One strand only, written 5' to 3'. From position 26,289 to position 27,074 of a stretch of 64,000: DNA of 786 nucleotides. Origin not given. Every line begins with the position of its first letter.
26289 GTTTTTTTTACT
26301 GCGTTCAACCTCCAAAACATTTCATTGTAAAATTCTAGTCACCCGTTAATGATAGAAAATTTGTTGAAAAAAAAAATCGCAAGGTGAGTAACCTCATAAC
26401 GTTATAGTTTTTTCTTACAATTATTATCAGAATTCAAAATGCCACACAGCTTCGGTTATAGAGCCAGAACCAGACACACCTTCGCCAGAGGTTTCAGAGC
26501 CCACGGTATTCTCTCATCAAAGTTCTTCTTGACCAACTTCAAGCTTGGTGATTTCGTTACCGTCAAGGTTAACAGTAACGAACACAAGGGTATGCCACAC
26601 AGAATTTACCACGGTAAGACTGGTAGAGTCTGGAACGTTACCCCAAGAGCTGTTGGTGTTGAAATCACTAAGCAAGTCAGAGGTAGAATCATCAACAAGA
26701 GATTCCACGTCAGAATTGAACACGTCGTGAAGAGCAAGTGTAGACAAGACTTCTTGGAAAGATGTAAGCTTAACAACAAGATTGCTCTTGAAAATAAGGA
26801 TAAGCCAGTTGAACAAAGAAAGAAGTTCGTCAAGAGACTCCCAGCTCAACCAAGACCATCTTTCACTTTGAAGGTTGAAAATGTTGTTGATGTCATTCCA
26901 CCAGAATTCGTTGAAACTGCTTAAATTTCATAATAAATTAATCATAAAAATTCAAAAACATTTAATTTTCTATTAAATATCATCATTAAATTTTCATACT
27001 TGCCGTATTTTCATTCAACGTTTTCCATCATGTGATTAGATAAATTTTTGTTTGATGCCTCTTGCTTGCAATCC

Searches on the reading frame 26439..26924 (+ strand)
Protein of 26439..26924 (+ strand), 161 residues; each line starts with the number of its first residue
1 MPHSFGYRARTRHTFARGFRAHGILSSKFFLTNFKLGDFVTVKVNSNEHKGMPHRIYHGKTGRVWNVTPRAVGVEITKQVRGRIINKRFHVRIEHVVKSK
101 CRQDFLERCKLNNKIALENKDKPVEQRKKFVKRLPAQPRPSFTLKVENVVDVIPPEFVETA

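Call 51: search_protein_families(library=pfam, proteins=[window:26439-26924:+])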
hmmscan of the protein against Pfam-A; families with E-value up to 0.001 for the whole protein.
window:26439-26924:+ (161 aa): 1 family
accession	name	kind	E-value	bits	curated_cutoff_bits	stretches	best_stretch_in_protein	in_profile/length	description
PF01157.24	Ribosomal_L21e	-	1.7e-38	131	27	1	1-101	1-101/101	Ribosomal protein L21e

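Call 66: find_encoding_contigs(protein=window:26439-26924:+, flank=3000, max_places=10)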
Protein window:26439-26924:+ (161 aa): 1 contig read that carries it; 1 place shown.
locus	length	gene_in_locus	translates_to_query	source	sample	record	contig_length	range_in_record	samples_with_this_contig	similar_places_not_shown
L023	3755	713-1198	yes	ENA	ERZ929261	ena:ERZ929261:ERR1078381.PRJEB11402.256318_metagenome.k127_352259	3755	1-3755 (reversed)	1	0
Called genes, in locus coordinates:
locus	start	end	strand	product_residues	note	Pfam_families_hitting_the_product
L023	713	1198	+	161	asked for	PF01157:Ribosomal_L21e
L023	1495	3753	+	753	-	?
